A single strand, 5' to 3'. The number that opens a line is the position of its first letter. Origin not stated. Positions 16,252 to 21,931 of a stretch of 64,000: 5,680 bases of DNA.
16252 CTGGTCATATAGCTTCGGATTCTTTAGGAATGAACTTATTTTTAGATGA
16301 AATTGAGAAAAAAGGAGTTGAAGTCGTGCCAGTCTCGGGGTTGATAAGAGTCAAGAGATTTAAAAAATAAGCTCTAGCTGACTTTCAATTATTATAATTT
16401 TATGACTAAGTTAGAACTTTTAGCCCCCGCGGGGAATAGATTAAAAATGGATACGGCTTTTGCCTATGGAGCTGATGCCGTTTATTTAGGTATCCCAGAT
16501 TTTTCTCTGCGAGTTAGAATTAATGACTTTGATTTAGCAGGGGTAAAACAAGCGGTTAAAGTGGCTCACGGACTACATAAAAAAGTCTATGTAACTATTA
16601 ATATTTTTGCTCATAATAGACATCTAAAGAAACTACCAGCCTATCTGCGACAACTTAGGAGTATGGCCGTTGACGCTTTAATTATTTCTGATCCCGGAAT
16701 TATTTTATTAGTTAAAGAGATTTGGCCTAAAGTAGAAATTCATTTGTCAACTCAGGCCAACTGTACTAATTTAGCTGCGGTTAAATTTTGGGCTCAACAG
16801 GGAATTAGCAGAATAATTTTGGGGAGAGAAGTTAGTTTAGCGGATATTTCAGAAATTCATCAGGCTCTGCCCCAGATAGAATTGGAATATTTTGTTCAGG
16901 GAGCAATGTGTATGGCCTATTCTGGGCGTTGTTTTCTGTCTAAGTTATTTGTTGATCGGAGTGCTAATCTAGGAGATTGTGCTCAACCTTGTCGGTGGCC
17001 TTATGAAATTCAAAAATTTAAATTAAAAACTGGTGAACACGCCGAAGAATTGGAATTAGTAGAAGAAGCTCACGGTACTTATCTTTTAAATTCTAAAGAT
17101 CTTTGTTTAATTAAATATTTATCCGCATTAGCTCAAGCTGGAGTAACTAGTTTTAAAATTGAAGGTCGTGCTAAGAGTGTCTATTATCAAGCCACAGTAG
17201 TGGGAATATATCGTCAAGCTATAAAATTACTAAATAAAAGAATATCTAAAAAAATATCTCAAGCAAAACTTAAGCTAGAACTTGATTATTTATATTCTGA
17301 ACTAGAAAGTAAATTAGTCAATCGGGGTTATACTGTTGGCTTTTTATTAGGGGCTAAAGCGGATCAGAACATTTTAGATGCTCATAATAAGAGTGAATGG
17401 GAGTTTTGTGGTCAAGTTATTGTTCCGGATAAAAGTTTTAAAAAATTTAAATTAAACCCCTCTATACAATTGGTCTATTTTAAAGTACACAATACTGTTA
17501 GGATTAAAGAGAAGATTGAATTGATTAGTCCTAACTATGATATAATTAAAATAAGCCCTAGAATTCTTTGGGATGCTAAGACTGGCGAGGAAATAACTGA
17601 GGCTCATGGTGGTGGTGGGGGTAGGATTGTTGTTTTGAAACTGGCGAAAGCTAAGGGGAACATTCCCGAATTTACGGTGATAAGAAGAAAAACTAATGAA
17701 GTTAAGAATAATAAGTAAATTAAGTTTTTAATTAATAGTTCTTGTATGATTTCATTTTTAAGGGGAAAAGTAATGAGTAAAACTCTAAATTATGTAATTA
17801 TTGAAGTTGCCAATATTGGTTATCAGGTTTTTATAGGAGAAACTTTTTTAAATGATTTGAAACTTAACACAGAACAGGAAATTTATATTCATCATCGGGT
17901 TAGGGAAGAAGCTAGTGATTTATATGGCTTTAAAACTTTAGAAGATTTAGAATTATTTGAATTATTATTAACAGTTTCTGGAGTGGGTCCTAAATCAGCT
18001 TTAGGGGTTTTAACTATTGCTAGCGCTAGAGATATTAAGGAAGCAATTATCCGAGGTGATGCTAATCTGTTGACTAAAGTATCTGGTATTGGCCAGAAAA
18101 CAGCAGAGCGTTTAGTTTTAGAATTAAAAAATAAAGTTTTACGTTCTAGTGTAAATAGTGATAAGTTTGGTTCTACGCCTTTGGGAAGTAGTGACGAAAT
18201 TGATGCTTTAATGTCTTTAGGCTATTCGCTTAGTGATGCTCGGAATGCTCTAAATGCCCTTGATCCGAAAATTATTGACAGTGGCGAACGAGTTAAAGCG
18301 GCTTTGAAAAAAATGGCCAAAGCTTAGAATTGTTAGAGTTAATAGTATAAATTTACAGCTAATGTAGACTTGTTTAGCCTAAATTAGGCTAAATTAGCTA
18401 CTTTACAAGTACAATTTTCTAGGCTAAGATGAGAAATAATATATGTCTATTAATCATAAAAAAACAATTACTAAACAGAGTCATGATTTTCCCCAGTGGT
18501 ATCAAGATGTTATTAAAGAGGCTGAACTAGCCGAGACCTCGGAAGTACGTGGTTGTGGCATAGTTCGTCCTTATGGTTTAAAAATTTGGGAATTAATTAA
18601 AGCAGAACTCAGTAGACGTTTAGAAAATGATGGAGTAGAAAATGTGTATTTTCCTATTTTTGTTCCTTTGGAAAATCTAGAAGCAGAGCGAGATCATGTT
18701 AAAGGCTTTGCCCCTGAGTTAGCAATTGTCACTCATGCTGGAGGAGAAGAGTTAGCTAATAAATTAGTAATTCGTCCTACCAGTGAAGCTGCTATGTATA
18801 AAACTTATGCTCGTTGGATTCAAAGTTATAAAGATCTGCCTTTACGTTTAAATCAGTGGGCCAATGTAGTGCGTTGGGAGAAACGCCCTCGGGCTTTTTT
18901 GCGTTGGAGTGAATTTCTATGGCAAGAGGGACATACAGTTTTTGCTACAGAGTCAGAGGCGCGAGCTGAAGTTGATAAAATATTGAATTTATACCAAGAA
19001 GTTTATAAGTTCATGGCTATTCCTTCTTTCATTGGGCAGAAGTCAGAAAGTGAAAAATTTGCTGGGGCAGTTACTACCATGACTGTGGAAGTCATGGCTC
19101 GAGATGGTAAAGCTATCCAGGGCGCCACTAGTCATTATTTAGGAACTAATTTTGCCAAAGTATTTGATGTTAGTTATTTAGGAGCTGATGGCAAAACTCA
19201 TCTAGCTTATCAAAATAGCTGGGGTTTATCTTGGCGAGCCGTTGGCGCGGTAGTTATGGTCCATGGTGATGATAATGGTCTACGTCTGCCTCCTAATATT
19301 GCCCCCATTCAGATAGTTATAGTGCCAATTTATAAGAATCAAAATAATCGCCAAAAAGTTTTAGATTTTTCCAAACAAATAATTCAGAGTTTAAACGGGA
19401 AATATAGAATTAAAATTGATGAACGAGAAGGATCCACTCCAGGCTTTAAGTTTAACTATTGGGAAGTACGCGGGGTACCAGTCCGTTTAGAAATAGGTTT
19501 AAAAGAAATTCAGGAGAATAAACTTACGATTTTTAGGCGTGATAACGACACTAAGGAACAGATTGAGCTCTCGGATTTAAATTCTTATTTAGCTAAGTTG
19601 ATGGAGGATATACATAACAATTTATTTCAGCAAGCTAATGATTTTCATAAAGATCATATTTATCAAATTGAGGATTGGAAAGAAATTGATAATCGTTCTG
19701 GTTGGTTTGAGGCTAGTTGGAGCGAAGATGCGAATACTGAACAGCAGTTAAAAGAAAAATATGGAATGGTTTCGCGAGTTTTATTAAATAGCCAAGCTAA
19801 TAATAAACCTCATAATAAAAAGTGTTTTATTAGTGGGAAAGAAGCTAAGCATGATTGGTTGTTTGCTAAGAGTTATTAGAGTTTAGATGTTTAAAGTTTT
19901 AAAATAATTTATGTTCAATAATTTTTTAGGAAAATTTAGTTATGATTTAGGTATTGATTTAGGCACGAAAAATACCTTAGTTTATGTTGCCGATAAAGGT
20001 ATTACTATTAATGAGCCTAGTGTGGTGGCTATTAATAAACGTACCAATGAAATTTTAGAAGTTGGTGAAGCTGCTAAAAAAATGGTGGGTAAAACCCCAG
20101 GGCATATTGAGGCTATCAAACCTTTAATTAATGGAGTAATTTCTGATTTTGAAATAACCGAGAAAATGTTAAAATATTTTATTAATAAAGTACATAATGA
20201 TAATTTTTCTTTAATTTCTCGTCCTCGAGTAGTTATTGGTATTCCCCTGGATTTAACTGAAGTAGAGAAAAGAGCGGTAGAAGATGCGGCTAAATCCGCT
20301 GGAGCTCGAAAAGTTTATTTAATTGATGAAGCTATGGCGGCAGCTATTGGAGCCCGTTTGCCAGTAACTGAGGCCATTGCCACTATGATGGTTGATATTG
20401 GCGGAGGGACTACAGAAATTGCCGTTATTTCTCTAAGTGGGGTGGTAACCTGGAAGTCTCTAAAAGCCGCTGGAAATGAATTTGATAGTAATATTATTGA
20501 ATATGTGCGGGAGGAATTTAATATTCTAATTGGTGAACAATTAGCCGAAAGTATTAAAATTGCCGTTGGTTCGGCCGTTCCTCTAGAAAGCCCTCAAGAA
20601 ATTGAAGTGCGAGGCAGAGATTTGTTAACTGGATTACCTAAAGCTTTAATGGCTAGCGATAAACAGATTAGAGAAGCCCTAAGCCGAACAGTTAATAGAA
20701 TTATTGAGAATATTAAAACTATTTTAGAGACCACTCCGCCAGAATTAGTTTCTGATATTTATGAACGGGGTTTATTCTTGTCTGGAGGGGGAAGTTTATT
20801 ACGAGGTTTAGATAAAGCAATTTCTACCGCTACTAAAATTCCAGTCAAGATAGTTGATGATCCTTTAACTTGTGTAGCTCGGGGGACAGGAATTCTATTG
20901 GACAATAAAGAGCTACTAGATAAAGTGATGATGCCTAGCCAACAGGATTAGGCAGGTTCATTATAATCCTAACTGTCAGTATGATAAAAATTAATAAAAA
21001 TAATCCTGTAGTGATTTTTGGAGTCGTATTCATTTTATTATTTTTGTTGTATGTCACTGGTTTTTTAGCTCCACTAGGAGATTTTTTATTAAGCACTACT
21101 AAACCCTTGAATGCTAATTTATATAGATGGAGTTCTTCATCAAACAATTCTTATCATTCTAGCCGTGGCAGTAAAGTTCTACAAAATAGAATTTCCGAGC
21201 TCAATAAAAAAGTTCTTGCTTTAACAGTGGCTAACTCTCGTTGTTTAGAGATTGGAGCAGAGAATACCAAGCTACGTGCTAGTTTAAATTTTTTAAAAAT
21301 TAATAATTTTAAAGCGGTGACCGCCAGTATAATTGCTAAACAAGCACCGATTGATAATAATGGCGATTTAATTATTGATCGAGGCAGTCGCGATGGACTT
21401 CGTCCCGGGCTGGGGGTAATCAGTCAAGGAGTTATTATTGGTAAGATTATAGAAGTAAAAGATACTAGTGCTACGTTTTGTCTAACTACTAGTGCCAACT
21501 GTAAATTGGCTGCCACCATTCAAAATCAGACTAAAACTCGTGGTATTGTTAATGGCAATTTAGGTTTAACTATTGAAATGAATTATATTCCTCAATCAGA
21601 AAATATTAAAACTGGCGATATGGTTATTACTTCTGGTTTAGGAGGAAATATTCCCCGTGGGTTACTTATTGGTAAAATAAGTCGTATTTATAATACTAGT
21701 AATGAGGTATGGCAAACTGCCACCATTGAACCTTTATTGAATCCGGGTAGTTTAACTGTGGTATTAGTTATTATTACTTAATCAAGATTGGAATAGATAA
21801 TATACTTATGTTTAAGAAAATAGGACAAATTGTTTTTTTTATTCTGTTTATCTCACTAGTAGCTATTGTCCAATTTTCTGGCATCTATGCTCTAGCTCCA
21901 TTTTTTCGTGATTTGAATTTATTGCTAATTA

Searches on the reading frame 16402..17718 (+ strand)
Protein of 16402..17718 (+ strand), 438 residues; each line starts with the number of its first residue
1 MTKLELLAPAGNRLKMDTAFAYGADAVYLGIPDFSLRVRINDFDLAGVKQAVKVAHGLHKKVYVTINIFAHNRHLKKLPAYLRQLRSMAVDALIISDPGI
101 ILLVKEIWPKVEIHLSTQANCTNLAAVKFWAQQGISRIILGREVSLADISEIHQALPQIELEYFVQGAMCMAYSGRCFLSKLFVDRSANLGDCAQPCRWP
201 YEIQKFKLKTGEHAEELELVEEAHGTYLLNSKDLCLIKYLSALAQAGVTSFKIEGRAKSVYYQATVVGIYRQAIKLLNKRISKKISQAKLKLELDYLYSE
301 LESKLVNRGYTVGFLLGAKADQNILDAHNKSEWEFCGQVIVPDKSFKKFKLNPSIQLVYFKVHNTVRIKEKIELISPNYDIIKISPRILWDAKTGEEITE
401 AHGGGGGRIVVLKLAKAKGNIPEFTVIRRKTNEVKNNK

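Call 45: search_protein_families(library=pfam, proteins=[window:16402-17718:+], max_evalue=0.00001)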
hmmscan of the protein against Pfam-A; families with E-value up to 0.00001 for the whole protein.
window:16402-17718:+ (438 aa): 1 family
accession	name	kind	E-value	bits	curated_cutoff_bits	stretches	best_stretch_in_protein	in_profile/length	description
PF01136.24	Peptidase_U32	-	4.8e-82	275.2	22.4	1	75-319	1-231/233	Peptidase family U32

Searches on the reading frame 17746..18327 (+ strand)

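Call 66: search_protein_families(library=pfam, proteins=[window:17746-18327:+], max_evalue=0.0001)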
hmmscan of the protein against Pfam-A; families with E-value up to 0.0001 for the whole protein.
window:17746-18327:+ (193 aa): 6 families
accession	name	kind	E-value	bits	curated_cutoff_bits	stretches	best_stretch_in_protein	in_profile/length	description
PF01330.27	RuvA_N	-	2.9e-17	62.9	23.6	1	1-61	1-61/61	RuvA N terminal domain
PF14520.12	HHH_5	-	9.1e-15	55.3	27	1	71-128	1-56/57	Helix-hairpin-helix domain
PF07499.19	RuvA_C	-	2.8e-07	31.4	24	1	152-190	7-46/47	RuvA, C-terminal domain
PF00633.29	HHH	-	7.1e-07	29.2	24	0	106-123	10-27/30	Helix-hairpin-helix motif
PF10391.15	DNA_pol_lambd_f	-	1.9e-05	24.8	29.8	0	107-124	1-18/51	Fingers domain of DNA polymerase lambda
PF21176.3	RecR_HhH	-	2.5e-05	24.4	27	0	109-127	8-26/45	RecR, helix-hairpin-helix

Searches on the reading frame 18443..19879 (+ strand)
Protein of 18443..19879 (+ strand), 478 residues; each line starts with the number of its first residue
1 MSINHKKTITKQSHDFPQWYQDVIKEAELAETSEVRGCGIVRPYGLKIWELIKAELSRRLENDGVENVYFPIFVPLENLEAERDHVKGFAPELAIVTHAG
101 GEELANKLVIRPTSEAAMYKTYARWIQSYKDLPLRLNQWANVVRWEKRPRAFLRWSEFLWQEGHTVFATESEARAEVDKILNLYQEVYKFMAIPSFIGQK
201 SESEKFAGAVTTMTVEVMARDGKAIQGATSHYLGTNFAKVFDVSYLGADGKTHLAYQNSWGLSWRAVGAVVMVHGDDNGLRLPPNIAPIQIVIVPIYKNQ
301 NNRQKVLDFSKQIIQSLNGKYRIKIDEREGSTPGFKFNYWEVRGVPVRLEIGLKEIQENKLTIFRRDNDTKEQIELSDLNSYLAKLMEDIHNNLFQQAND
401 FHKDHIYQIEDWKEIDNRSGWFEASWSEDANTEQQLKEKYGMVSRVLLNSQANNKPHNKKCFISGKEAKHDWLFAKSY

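Call 45: search_protein_families(library=pfam, proteins=[window:18443-19879:+], max_evalue=0.00001)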
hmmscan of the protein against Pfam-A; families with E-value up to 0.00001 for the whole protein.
window:18443-19879:+ (478 aa): 3 families
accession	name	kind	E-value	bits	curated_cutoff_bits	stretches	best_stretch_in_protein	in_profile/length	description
PF00587.30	tRNA-synt_2b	-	2.2e-17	64.1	29.3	1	104-270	7-175/179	tRNA synthetase class II core domain (G, H, P, S and T)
PF03129.25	HGTP_anticodon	-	1.5e-16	60.8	21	1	290-385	1-93/94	Anticodon binding domain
PF09180.16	ProRS-C_1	-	3.9e-12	46.6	31.5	1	412-478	4-71/71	Prolyl-tRNA synthetase, C-terminal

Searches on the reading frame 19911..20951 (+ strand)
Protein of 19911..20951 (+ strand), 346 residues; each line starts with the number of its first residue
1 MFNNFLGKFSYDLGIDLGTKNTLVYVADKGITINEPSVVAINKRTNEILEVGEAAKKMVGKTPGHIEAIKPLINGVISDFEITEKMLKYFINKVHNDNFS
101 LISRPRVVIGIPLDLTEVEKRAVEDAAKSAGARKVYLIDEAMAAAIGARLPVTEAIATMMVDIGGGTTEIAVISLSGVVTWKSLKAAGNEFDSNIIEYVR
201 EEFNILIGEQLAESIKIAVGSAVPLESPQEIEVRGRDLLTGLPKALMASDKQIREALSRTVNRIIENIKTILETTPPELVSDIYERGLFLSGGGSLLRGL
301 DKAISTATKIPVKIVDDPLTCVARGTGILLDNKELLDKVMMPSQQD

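Call 66: search_protein_families(library=pfam, proteins=[window:19911-20951:+], max_evalue=0.0001)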
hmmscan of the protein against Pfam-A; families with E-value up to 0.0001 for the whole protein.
window:19911-20951:+ (346 aa): 4 families
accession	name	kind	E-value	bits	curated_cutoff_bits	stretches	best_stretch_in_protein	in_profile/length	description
PF06723.19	MreB_Mbl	-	7.1e-138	459.3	27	1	11-335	2-324/327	MreB/Mbl protein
PF00012.26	HSP70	-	3.4e-14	52.4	20.6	1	106-212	135-247/599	Hsp70 protein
PF14450.12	FtsA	-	3e-10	41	31.8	1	160-315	2-110/127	Cell division protein FtsA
PF00022.25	Actin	-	8e-06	25.1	27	0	15-201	9-189/410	Actin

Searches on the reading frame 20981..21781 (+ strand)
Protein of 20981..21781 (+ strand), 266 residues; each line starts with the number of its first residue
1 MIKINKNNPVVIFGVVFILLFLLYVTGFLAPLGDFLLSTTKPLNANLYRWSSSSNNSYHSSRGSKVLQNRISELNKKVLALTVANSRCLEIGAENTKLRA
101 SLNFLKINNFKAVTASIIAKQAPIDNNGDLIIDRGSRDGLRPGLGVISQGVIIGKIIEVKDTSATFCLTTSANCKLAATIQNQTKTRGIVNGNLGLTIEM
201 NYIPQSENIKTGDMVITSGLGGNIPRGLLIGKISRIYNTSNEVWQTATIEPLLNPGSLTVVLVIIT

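Call 66: search_protein_families(library=pfam, proteins=[window:20981-21781:+], max_evalue=0.0001)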
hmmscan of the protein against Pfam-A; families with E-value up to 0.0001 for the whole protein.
window:20981-21781:+ (266 aa): 1 family
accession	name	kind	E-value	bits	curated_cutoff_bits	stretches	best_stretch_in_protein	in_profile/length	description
PF04085.20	MreC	-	7.5e-34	117.1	28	1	125-264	8-146/147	Rod shape-determining protein MreC, barrel core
